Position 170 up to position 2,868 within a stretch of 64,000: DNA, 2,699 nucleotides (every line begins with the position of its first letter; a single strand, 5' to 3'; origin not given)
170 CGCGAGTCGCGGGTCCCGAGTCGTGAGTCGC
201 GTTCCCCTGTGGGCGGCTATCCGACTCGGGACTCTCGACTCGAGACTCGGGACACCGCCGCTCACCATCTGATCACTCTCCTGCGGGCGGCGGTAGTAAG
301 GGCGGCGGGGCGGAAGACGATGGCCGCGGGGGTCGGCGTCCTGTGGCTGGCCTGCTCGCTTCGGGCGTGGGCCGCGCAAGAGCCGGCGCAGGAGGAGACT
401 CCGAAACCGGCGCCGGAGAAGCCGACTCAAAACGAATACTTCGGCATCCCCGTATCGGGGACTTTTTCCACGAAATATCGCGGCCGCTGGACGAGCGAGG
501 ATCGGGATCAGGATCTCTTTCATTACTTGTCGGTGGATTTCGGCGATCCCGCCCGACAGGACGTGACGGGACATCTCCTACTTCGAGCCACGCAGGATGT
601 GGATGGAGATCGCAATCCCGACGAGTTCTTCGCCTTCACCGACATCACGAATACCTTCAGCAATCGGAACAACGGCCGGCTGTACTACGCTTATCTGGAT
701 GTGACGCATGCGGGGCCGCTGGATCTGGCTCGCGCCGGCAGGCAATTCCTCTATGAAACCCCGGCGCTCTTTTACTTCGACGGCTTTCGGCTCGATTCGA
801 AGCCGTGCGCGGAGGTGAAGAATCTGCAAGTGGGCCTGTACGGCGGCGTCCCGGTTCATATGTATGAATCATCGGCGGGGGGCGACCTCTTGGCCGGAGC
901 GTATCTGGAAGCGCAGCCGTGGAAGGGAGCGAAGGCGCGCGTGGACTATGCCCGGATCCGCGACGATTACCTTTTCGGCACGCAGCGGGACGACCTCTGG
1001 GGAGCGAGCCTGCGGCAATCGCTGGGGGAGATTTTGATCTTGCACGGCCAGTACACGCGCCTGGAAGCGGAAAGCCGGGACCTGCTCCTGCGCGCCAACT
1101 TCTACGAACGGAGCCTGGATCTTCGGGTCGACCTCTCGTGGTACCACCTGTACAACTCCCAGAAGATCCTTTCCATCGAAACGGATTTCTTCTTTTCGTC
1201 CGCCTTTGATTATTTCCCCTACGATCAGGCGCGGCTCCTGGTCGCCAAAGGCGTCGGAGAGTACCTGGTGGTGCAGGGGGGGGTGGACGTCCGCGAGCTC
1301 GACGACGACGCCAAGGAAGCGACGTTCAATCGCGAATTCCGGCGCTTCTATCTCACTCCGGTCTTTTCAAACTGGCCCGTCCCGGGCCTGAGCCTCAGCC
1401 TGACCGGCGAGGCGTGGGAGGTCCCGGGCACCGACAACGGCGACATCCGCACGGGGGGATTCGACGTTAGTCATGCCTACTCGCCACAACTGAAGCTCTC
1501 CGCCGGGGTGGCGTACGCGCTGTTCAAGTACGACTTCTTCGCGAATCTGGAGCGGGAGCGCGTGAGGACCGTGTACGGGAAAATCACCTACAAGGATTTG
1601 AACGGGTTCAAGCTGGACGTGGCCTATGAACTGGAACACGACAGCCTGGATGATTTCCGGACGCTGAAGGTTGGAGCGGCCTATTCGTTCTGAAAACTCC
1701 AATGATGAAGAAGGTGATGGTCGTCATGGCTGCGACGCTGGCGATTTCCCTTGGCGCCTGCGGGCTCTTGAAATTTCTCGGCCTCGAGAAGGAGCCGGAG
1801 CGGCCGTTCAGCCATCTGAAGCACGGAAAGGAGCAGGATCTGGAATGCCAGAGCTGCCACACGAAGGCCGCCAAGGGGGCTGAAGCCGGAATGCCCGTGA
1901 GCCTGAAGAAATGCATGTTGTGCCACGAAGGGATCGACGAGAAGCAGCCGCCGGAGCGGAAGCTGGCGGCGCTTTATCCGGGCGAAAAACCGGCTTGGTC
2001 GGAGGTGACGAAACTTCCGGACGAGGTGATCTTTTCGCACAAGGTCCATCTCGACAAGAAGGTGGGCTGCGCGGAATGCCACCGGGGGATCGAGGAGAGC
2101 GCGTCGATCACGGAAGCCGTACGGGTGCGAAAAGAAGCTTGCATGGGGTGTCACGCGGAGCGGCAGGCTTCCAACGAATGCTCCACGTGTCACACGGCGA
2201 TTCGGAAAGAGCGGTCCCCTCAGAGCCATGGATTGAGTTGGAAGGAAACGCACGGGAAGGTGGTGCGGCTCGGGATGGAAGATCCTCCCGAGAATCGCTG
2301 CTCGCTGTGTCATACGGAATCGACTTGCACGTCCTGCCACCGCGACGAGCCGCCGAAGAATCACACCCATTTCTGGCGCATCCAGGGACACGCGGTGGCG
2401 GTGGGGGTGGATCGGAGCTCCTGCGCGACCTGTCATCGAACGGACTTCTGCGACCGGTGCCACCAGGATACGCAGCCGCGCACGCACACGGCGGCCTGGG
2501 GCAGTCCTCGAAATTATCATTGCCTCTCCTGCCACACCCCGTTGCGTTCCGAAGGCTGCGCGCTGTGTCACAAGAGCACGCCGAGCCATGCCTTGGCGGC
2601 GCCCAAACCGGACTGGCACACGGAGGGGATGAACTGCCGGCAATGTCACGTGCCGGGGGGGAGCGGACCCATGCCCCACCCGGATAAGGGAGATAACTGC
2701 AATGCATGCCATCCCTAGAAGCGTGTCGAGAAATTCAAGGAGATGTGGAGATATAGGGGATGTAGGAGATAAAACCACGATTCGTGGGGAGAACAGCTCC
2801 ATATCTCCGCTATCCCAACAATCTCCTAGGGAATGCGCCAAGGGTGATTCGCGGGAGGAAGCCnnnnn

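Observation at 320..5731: Porin-cytochrome (Pcc-type) outer-membrane electron conduit: beta-barrel + 13-heme cytochrome + decaheme lipoprotein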

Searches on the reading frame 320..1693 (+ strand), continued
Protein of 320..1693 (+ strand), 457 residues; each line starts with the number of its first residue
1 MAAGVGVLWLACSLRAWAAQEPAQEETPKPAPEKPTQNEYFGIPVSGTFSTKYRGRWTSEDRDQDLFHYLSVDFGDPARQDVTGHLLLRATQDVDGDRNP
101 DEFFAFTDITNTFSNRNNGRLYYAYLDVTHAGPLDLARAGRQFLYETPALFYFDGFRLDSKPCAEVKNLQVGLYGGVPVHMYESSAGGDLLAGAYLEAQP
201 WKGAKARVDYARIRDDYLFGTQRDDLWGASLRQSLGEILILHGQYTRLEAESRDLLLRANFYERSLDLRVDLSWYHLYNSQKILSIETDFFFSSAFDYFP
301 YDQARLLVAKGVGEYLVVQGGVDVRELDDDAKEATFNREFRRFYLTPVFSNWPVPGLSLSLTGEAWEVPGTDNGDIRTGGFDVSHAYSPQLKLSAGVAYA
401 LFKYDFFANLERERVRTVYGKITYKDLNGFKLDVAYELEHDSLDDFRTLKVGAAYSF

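Call 72: search_protein_families(library=ncbifam, proteins=[L005:3294-3806:+, L004:2535-3119:+, L036:10054-10461:+, L005:3894-7043:+], max_evalue=0.001)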
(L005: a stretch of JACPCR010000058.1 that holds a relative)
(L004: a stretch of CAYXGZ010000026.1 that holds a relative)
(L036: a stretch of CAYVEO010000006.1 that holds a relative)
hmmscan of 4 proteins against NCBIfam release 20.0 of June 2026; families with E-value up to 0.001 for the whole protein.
L005:3294-3806:+ (170 aa): 3 families
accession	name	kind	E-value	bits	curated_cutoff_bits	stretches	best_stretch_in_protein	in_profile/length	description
TIGR03507.1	decahem_SO1788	subfamily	0.00039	19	209.3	0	50-92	488-528/672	OmcA/MtrC family decaheme c-type cytochrome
NF045713.1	CxxCH_16_HmcA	equivalog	0.00041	19.1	400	0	46-161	169-254/541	sulfate respiration complex hexadecaheme cytochrome HmcA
TIGR01905.1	paired_CXXCH_1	subfamily_domain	0.00085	19.2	25.2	0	125-135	28-38/41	doubled CXXCH domain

L004:2535-3119:+ (194 aa): 1 family
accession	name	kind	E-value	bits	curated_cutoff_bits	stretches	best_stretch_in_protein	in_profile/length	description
NF045722.1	c3_cytochr_TmcA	equivalog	6.3e-05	22.8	114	0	80-120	76-116/125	acidic tetraheme cytochrome c3 TmcA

L036:10054-10461:+ (135 aa): 7 families
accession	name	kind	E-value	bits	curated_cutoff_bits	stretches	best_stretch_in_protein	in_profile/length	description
TIGR03508.1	decahem_SO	subfamily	7.7e-06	25.6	192.2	1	50-128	59-126/258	DmsE family decaheme c-type cytochrome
NF008659.0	PRK11659.1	equivalog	0.00011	22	184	1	44-111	29-93/188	cytochrome c nitrite reductase pentaheme subunit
NF045773.1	cytochro_C550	exception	0.00015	21.7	125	1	7-71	7-67/118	cytochrome c550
NF041028.1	decahem_GSU2203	exception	0.0002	20.7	325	1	61-128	148-209/317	GSU2203 family decaheme c-type cytochrome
TIGR04315.1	octaheme_Shew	subfamily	0.00023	20.3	375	1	28-130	155-254/440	tetrathionate reductase family octaheme c-type cytochrome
NF045774.1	cytochro_C551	exception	0.00063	19.7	118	0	18-70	10-56/110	cytochrome c551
TIGR03153.1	cytochr_NrfH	equivalog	0.00088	19.3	134.2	0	47-103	88-136/138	cytochrome c nitrite reductase small subunit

L005:3894-7043:+ (1049 aa): 21 families
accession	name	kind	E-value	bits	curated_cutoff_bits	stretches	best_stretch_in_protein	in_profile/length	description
NF011567.1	PRK14991.1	equivalog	2.4e-87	293.7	1750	2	66-726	75-704/1022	tetrathionate reductase subunit TtrA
NF012032.0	PRK15488.1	equivalog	1.8e-55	188.3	694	2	11-342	1-269/759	thiosulfate reductase PhsA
TIGR02166.1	dmsA_ynfE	subfamily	3.4e-46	157.7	777.7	2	13-342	1-287/794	DMSO/selenate family reductase complex A subunit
TIGR03479.1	DMSO_red_II_alp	subfamily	3.2e-39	134.7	984.75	1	128-709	101-611/913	molybdopterin-dependent oxidoreductase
NF041714.1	arsenate_red_ArrA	equivalog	1.2e-34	119.5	1600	2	12-340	2-282/848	arsenate respiratory reductase molybdopterin-containing subunit ArrA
TIGR01591.1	Fdh-alpha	equivalog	3.4e-34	118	666.25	2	122-342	28-226/672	formate dehydrogenase subunit alpha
NF041783.2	mnquin_red_QrcB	equivalog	7.4e-33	113.6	440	2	260-353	194-291/695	menaquinone reductase molybdopterin-binding-like subunit QrcB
NF011566.1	PRK14990.1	exception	1.1e-27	96.5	1600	1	4-342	5-307/814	dimethylsulfoxide reductase subunit A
NF047855.1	AssmNtatRedNasC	equivalog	2.8e-25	88.7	1100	1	124-342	54-251/708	assimilatory nitrate reductase catalytic subunit NasC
TIGR01553.1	formate-DH-alph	equivalog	6.5e-25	87.1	814.2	1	13-341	2-291/1009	formate dehydrogenase-N subunit alpha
NF041884.1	selenate_YnfF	exception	1.8e-24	85.7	1650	1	129-342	87-287/798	selenate/tellurate reductase subunit YnfF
NF041513.1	formate_DH_Act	exception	6e-23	80.6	1400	1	128-343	78-284/1067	formate dehydrogenase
NF041885.1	selenate_YnfE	exception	1.6e-22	79.1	1675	1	130-342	91-294/805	selenate/tellurate reductase subunit YnfE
NF042978.1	EthbenzDh_ebdA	equivalog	5.7e-20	70.7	2000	1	123-342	118-317/977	ethylbenzene dehydrogenase subunit alpha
NF010055.0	PRK13532.1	equivalog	5.3e-15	54.7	904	1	11-540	1-399/830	nitrate reductase catalytic subunit NapA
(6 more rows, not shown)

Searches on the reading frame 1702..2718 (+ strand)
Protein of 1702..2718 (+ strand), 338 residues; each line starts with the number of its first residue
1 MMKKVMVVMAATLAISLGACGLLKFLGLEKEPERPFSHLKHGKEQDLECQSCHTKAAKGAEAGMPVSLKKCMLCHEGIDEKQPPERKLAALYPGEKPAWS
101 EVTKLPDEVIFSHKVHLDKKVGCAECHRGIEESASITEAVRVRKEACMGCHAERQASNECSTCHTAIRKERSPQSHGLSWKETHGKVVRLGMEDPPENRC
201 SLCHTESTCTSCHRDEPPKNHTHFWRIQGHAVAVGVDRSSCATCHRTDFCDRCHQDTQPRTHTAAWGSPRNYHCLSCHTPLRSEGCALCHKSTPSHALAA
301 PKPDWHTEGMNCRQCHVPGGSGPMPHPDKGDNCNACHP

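Call 4: search_protein_families(library=pfam, proteins=[window:1702-2718:+], max_evalue=0.1)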
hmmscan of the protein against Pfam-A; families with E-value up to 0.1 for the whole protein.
window:1702-2718:+ (338 aa): 5 families
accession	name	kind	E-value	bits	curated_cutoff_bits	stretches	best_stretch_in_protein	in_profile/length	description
PF14522.11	Cytochrome_C7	-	4.8e-17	62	24.8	2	109-165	1-67/67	Cytochrome c7 and related cytochrome c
PF14537.11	Cytochrom_c3_2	-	1.7e-10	41.7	25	2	43-127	3-78/79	Cytochrome c3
PF22113.1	Mtrc-MtrF_II-IV_dom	-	2.2e-09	37.5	30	1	48-251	8-172/176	Outer membrane cytochrome MtrC/MtrF-like, domains II/IV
PF02085.21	Cytochrom_CIII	-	7.7e-08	33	22.9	2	33-82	20-60/101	Class III cytochrome C family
PF05495.17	zf-CHY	-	0.014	16.2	31.3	1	121-167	19-65/68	CHY zinc finger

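Call 5: search_protein_families(library=ncbifam, proteins=[window:1702-2718:+], max_evalue=0.1)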
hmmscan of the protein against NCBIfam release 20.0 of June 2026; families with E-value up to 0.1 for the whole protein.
window:1702-2718:+ (338 aa): 7 families
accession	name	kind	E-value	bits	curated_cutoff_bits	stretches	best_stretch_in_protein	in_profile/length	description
NF041781.1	mnquin_red_QrcA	equivalog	5.1e-18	65.3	180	1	7-164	4-173/174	menaquinone reductase multiheme cytochrome c subunit QrcA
TIGR04257.1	nanowire_3heme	domain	5.4e-07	29.7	40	1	106-165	10-75/75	c(7)-type cytochrome triheme domain-containing protein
NF043011.1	CytC7_Geobact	equivalog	4.8e-06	27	120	2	108-164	32-88/89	cytochrome c7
TIGR03508.1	decahem_SO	subfamily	5e-05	22.9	192.2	1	111-207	85-177/258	DmsE family decaheme c-type cytochrome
NF041762.1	diheme_GEGP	equivalog_domain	0.016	14.4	300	1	48-82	28-62/359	GEGP motif-containing diheme protein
NF045713.1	CxxCH_16_HmcA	equivalog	0.029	13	400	1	47-174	227-378/541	sulfate respiration complex hexadecaheme cytochrome HmcA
NF040971.1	cytc_ExtS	equivalog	0.079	12.2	100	1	111-134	30-53/262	selenite/tellurite reduction operon c-type cytochrome lipoprotein ExtS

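Call 8: search_solved_structures(query=window:1702-2718:+, max_evalue=0.01)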
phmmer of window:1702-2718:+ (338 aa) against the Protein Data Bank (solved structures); distinct sequences matched with E-value up to 0.01: 7.
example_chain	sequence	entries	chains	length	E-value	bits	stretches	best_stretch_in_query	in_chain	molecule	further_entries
8k9e_A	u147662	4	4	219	4.3e-16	62.2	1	31-154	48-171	Cytochrome c7-like domain-containing protein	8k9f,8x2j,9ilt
6lod_A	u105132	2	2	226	6.1e-13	51.8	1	31-153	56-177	MULTIHEME_CYTC domain-containing protein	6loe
6btm_A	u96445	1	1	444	1.3e-11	47.4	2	18-81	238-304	Alternative Complex III subunit A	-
6f0k_A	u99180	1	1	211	4.6e-11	45.7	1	34-156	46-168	Cytochrome c family protein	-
1ehj_A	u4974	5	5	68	5.5e-06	28.9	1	108-165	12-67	CYTOCHROME C7 | CYTOCHROME C551.5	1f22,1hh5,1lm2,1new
1kwj_A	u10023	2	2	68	5.9e-06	28.8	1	108-165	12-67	cytochrome c7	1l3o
3h33_A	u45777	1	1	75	0.0026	20.1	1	108-165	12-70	Cytochrome c7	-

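Call 35: find_homologous_proteins(query=window:1702-2718:+, max_evalue=1e-10)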
Query window:1702-2718:+ (338 aa): 477 proteins with E <= 1e-10 among 2304 candidates; the best 120 are listed.
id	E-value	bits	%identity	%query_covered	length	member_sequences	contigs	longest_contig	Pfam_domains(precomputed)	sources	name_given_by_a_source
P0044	8.3e-236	800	100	100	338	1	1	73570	PF14537.12,PF02085.22,PF14522.12,PF22113.2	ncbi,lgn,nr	ncbi:MAG: cytochrome c3 family protein [Planctomycetes bacterium]|nr:cytochrome c3 family protein [P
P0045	1.2e-145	503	65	98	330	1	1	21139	PF14537.12,PF02085.22,PF14522.12,PF22113.2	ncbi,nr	ncbi:MAG: cytochrome c3 family protein [Planctomycetes bacterium]|nr:cytochrome c3 family protein [P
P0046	9.5e-137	474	62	95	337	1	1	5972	PF14537.12,PF02085.22,PF14522.12,PF22113.2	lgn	-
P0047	5.2e-134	465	60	94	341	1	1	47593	PF14537.12,PF02085.22,PF14522.12,PF22113.2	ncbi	-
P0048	6.1e-134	465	60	99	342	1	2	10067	PF14537.12,PF02085.22,PF14522.12,PF22113.2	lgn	-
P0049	5.3e-130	452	57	99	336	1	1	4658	PF14537.12,PF14522.12,PF22113.2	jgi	jgi:hypothetical protein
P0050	6.1e-130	452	57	99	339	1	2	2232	PF14537.12,PF02085.22,PF14522.12,PF22113.2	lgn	-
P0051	1.4e-123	431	56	99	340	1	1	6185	PF14537.12,PF02085.22,PF14522.12,PF22113.2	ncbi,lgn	-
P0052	5.4e-123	429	56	98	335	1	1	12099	PF14537.12,PF02085.22,PF14522.12,PF22113.2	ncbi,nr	ncbi:MAG: cytochrome c3 family protein [Planctomycetes bacterium]|nr:cytochrome c3 family protein [P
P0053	5.1e-121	422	56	100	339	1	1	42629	PF14537.12,PF02085.22,PF14522.12,PF22113.2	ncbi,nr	ncbi:MAG: cytochrome c3 family protein [Planctomycetes bacterium]|nr:cytochrome c3 family protein [P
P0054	8.0e-119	415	54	100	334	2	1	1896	PF14537.12,PF02085.22,PF14522.12,PF22113.2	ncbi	-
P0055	4.3e-118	413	52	99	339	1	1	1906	PF14537.12,PF02085.22,PF14522.12,PF22113.2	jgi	jgi:hypothetical protein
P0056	1.9e-117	411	54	100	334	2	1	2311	PF14537.12,PF02085.22,PF14522.12,PF22113.2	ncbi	-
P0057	1.2e-116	408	54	95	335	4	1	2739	PF14537.12,PF02085.22,PF14522.12,PF22113.2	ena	-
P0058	5.3e-116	406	54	99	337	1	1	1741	PF14537.12,PF02085.22,PF14522.12,PF22113.2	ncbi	-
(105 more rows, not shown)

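Call 52: predict_structure(alignment_id=A4)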
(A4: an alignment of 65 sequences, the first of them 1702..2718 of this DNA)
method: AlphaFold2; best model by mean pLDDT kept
length: 338 residues; sequences in the alignment: 65
mean_pLDDT: 75.6   pTM: 0.56
mean pLDDT of the five models: 75.6, 75.2, 73.1, 70.4, 70.3
residues with pLDDT >= 90: 91; 70-90: 111; 50-70: 109; < 50: 27
segments of 3 or more residues with pLDDT < 50: 261-270, 274-276, 278-282, 286-291
pLDDT, mean of each block of 10 residues (from residue 1): 94 93 80 82 93 88 83 92 92 83 87 94 92 90 90 93 85 70 65 54 57 64 71 63 60 61 46 50 48 62 83 77 64 66
secondary structure, 60 per line:
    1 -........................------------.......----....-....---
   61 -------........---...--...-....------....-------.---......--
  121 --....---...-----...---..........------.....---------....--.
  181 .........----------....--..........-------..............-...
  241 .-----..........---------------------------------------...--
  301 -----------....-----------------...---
elements in order: H2-25 H38-44 H49-52 H54-57 H68-75 H88-91 H98-101 H113-118 H123-126 H144-153 H160-163 H174-177 H180-189 H200-203 H206-215 H223-236 H238-241 H247-256 H312-315

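Call 56: fold_search(model_id=the predicted structure, library=pdb)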
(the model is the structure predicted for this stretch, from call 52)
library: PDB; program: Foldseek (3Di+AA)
matches with E <= 10: 8; with E <= 0.001: 4
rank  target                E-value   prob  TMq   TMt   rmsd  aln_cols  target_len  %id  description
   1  8k9e_A                1.6e-05  1.00  0.30  0.45  14.2       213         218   23  Cryo-EM structure of the photosynthetic alternative complex III from Chloroflexus aurantiacus at 3.3 angstrom (released 2024-03-06)
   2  6f0k_A                1.2e-04  1.00  0.31  0.48  14.2       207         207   25  Alternative complex III (released 2018-05-09)
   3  6btm_A                2.4e-04  1.00  0.29  0.42  13.6       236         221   20  Structure of Alternative Complex III from Flavobacterium johnsoniae (Wild Type) (released 2018-05-09)
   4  6lod_A                3.7e-04  1.00  0.30  0.45  13.7       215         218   23  Cryo-EM structure of the air-oxidized photosynthetic alternative complex III from Roseiflexus castenholzii (released 2020-11-04)
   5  1z1n_X                2.8e+00  0.04  0.13  0.09  17.0       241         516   15  Crystal Structure of the sixteen heme cytochrome from Desulfovibrio gigas (released 2006-04-04)
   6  8v87_m                3.3e+00  0.01  0.08  0.05  30.1       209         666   14  60S ribosome biogenesis intermediate (Dbp10 post-catalytic structure - Overall map) (released 2024-05-01)
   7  7nac_m                5.8e+00  0.01  0.08  0.05  31.4       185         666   13  State E2 nucleolar 60S ribosomal biogenesis intermediate - Composite model (released 2022-11-09)
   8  6elz_m                8.6e+00  0.01  0.08  0.05  30.1       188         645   14  State E (TAP-Flag-Ytm1 E80A) - Visualizing the assembly pathway of nucleolar pre-60S ribosomes (released 2017-12-27)
